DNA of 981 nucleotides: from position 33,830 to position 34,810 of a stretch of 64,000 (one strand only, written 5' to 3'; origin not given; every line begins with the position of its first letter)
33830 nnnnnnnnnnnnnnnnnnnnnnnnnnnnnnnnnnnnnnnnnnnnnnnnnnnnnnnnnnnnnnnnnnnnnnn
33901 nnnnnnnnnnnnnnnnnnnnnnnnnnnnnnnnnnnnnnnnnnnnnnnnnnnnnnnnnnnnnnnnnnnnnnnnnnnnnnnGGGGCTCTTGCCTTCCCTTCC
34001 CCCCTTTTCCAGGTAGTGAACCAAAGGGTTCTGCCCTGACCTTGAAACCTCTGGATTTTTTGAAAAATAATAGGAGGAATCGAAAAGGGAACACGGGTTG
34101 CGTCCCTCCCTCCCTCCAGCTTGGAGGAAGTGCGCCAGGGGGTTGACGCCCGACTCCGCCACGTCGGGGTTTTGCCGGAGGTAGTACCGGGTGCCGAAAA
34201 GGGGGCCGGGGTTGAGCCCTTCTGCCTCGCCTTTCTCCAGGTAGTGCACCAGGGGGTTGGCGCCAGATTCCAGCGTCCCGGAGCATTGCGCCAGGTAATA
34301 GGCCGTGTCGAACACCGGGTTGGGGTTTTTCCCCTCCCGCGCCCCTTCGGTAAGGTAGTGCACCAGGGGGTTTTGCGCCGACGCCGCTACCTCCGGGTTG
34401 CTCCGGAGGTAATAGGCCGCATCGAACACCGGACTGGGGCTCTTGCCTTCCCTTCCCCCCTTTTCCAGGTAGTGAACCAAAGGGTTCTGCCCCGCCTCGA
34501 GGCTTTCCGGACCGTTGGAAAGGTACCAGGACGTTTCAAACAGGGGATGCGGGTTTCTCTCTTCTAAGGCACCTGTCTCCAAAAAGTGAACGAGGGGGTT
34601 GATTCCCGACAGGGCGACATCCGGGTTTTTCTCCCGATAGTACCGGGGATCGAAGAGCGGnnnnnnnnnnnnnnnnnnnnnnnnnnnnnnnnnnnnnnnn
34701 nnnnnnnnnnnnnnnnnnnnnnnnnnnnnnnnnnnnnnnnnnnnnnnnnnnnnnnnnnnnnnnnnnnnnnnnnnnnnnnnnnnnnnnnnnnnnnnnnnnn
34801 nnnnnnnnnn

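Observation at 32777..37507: WbdD-like methyltransferase/kinase head fused to a coiled coil, a 14-repeat array and a catalytically dead GT2: a candidate single-polypeptide chain terminator/ruler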

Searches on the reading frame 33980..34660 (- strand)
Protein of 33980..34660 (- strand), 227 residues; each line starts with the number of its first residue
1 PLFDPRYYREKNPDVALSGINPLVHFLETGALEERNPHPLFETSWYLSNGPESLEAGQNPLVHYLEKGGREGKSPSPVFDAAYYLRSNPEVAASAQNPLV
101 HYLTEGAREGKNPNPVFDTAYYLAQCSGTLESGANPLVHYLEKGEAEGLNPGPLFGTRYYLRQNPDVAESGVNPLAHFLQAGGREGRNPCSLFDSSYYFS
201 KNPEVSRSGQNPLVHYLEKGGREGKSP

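Call 48: search_solved_structures(query=window:33980-34660:-, max_evalue=10, show_alignments=2)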
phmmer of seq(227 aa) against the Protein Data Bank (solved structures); distinct sequences matched with E-value up to 10: 2.
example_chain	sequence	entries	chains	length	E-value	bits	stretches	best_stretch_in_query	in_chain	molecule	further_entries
7pua_FM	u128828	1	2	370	0.72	12.9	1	111-175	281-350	mt-SAF21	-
6sga_FM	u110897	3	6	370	1.1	12.4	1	111-175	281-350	mt-SAF21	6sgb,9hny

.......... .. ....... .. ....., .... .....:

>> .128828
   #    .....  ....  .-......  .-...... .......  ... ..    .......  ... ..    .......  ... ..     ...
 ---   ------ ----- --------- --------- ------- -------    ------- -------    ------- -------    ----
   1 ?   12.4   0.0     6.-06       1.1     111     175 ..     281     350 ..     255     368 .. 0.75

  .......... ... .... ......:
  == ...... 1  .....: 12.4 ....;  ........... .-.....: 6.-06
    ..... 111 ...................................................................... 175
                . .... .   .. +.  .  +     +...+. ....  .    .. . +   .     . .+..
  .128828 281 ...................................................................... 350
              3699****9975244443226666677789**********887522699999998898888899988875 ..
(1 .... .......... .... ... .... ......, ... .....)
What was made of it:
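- Tried and rejected: The PDB sequence search gave only chance hits (E 0.7; call 48).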

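Call 85: search_protein_representatives(protein=window:34091-34660:-)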
Query: 190 residues. Proteins with E-value up to 0.001 (for the whole library): 22095; up to 1e-10: 12869; up to 1e-30: 3458. The best 150 are listed.
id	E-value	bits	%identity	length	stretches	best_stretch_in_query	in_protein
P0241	2.5e-281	941.7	51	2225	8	13-189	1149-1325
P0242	1.8e-278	932.4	50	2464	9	35-189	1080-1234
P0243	5.9e-251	842.6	75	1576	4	1-190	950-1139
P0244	7.9e-240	806.3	52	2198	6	1-187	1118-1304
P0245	6.0e-237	796.9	44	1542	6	13-189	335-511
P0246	5.1e-235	790.6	49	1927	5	1-189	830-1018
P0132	2.3e-224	755.8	51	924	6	2-189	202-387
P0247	2.7e-219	739.3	49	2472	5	1-188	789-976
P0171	6.1e-218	734.8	51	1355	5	12-189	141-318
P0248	8.0e-218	734.4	50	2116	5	2-184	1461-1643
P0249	4.7e-215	725.4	51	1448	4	2-189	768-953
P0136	5.4e-209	705.6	47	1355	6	19-189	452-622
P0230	8.5e-208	701.7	47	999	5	1-180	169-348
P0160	4.0e-199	673.4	50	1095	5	2-189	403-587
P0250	2.5e-197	667.6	48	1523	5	2-189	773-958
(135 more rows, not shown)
